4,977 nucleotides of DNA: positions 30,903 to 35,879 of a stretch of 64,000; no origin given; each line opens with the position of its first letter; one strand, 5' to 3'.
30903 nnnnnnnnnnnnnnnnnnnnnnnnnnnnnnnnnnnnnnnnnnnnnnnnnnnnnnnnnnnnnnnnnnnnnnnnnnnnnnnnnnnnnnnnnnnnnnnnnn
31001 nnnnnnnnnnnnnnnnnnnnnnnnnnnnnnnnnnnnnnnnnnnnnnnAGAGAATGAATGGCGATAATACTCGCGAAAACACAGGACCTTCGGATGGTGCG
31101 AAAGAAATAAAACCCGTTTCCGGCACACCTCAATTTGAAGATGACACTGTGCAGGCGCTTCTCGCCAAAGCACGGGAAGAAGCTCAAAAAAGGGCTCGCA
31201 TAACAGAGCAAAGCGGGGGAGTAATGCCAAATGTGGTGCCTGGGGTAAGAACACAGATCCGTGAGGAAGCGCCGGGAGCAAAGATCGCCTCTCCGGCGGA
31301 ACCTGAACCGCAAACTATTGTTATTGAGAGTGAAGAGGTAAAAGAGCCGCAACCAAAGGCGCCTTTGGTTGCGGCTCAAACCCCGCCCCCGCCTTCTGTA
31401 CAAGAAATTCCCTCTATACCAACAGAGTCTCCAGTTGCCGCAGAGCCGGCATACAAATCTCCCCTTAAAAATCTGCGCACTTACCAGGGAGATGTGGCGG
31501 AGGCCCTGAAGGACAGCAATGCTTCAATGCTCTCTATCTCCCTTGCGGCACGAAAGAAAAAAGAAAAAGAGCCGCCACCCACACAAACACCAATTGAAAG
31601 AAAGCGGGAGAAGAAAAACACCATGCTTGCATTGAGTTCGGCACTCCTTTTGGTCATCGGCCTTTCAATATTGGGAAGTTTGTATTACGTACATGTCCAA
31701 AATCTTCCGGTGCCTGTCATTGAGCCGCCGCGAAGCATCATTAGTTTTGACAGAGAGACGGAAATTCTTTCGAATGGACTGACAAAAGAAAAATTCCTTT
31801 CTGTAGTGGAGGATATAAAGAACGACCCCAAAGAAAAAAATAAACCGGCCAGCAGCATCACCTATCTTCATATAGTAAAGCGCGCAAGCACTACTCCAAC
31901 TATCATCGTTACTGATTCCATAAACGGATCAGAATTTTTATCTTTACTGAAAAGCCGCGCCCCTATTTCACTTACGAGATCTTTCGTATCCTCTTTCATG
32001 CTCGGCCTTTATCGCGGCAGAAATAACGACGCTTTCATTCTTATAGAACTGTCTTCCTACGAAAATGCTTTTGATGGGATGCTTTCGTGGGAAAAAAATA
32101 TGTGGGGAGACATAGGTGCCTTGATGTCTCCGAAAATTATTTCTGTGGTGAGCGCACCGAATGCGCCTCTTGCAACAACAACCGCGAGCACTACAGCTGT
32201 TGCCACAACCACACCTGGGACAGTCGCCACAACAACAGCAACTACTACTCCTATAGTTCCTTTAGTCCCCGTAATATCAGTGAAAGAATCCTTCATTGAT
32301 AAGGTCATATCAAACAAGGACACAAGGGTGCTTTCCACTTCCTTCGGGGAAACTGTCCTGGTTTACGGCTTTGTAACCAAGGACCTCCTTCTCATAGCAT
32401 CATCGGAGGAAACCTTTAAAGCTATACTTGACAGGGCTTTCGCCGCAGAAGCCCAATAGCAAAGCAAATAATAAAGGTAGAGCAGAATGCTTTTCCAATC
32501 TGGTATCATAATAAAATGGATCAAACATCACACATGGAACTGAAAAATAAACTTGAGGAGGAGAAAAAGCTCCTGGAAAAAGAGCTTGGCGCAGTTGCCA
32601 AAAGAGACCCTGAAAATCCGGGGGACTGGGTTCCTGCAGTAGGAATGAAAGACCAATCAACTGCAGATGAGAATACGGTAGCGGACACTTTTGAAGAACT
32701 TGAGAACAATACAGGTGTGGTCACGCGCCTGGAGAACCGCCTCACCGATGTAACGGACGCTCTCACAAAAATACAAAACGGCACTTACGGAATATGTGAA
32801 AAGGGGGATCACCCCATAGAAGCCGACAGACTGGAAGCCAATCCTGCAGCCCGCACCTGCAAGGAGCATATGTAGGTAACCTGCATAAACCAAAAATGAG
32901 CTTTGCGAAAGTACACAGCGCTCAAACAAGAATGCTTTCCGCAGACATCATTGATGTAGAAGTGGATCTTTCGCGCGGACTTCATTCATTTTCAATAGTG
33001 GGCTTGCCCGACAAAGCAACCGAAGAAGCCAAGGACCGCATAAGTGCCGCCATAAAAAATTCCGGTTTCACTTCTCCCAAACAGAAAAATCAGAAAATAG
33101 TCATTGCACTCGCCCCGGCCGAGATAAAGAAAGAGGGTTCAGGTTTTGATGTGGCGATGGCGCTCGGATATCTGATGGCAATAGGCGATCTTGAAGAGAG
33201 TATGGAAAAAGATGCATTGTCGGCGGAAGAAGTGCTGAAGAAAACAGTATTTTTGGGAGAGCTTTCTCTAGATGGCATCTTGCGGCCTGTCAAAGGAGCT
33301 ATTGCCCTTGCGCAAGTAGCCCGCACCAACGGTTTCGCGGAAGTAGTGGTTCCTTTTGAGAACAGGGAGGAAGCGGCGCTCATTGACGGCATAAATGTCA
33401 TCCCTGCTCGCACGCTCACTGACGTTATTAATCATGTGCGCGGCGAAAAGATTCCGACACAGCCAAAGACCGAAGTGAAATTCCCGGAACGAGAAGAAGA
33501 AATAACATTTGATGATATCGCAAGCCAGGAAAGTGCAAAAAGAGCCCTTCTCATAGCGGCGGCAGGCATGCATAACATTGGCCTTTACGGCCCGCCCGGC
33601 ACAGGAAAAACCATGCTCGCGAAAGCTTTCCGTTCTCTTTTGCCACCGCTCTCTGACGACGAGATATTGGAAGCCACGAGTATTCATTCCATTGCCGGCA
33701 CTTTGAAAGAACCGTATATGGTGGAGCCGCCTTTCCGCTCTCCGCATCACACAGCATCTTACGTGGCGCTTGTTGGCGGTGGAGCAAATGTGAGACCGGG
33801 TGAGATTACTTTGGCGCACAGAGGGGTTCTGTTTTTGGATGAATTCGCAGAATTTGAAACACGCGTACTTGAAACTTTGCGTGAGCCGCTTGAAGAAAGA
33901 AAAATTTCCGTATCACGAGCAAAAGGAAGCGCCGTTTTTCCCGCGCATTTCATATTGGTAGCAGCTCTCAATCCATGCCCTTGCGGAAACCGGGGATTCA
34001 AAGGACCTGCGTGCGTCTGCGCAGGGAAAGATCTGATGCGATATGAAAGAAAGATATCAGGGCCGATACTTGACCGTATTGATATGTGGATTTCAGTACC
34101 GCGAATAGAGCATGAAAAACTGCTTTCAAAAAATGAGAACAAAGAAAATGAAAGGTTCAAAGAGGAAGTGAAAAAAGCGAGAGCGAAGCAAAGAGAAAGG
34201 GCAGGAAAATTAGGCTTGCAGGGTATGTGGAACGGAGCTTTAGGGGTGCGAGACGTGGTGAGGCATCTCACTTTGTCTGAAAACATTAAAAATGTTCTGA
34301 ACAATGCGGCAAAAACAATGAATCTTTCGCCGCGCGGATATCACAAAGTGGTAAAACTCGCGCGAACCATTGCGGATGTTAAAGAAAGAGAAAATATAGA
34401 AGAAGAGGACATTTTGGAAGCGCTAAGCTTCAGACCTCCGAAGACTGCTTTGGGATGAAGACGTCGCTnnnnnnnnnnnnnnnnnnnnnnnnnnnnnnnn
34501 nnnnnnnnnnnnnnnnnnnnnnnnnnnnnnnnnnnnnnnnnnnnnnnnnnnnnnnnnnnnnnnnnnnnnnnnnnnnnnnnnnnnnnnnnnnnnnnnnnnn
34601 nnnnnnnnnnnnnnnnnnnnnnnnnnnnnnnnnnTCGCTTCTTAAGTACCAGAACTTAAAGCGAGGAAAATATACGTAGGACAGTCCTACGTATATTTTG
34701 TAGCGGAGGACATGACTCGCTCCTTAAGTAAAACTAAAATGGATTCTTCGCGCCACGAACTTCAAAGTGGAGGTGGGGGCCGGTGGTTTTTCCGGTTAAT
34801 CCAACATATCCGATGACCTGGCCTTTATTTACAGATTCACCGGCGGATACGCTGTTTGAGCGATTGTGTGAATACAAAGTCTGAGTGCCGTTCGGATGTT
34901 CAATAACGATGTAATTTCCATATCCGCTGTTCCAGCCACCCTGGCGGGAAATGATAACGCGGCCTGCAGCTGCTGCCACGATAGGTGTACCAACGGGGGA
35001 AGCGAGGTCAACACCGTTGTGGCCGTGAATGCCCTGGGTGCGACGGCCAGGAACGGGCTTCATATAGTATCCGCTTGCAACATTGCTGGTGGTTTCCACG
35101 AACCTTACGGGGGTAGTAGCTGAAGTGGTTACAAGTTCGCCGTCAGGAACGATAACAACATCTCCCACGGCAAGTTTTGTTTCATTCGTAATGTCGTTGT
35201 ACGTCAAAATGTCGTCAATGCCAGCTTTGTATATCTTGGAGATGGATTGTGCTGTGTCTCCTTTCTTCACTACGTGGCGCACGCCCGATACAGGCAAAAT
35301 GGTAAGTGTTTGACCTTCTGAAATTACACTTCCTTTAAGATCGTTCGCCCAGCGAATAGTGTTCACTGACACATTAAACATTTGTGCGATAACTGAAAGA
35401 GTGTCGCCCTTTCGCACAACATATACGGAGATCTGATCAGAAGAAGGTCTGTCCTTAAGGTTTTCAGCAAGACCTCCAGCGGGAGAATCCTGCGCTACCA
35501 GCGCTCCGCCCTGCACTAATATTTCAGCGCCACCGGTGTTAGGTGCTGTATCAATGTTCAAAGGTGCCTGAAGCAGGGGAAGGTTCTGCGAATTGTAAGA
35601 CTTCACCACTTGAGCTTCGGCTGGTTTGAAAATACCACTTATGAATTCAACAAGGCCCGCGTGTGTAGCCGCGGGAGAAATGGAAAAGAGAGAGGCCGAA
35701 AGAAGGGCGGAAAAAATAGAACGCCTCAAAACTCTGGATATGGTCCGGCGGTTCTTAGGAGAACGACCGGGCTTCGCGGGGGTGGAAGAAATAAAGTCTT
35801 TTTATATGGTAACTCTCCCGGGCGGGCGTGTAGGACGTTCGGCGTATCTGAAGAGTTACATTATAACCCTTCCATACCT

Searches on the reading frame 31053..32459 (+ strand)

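Call 11: search_protein_families(library=pfam, proteins=[window:31053-32459:+])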
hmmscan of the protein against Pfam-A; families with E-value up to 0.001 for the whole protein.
window:31053-32459:+ (468 aa): 0 families

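Call 45: search_protein_families(library=pfam, proteins=[window:31053-32459:+], max_evalue=1)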
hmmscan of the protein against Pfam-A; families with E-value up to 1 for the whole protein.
window:31053-32459:+ (468 aa): 1 family
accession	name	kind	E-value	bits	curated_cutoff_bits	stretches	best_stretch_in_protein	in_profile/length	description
PF09716.15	ETRAMP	-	0.097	13.1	29.1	1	180-214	43-78/81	Malarial early transcribed membrane protein (ETRAMP)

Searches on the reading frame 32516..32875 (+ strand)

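Call 11: search_protein_families(library=pfam, proteins=[window:32516-32875:+])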
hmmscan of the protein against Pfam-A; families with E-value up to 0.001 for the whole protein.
window:32516-32875:+ (119 aa): 1 family
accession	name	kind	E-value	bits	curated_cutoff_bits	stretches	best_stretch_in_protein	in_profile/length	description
PF01258.23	zf-dskA_traR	-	4.6e-05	23.8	24.9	1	89-117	1-29/36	Prokaryotic dksA/traR C4-type zinc finger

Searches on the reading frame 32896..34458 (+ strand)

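Call 11: search_protein_families(library=pfam, proteins=[window:32896-34458:+])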
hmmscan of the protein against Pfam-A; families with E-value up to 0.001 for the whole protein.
window:32896-34458:+ (520 aa): 8 families
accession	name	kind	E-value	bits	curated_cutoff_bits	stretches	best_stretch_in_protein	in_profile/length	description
PF01078.27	Mg_chelatase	-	3e-85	285.3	20.3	1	205-408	2-206/207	Magnesium chelatase, subunit ChlI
PF13541.12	ChlI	-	8.1e-37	126.2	27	1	21-156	1-121/121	Subunit ChlI of Mg-chelatase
PF13335.12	Mg_chelatase_C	-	1.6e-22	80.3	26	1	419-513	5-94/94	Magnesium chelatase, subunit ChlI C-terminal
PF07728.20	AAA_5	-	3.4e-10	40.5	22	1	230-362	4-125/139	AAA domain (dynein-related subfamily)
PF00493.29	MCM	-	3.3e-08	33.4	23.3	1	298-361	111-174/224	MCM P-loop domain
PF00158.32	Sigma54_activat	-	1.8e-05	24.9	20.2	1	221-338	18-123/168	Sigma-54 interaction domain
PF00004.35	AAA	-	0.00012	23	21.2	1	230-247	3-20/131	ATPase family associated with various cellular activities (AAA)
PF13401.12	AAA_22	-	0.00013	22.8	27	1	230-334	10-113/130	AAA domain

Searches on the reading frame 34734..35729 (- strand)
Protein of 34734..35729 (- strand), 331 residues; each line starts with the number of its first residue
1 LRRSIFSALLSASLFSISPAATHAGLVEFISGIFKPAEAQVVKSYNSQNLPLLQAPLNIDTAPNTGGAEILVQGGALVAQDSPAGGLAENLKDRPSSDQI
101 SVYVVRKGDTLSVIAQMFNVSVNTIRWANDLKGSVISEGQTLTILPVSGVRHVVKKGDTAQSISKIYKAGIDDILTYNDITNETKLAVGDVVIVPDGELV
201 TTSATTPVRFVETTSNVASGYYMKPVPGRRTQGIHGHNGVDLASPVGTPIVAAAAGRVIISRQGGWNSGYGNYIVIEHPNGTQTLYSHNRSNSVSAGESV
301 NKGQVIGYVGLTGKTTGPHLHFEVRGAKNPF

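Call 11: search_protein_families(library=pfam, proteins=[window:34734-35729:-])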
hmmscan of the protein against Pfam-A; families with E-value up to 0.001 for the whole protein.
window:34734-35729:- (331 aa): 5 families
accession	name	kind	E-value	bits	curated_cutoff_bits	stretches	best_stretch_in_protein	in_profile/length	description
PF01551.29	Peptidase_M23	-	7.1e-32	109.9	28.7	1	236-329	2-92/96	Peptidase family M23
PF01476.26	LysM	-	6e-22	77.8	20.9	2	103-144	1-42/43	LysM domain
PF23473.1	LysM3_LYK4_5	-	1.5e-10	41.4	29.3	1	103-136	5-38/48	LYK4/5 LysM3 domain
PF23446.1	LysM1_NFP_LYK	-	1.1e-05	26.6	36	0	159-195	17-54/60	NFP/LYK LysM1 domain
PF23462.1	LysM3_NFP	-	0.00019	22.3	28.1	0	155-195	8-47/48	NFP LysM3 domain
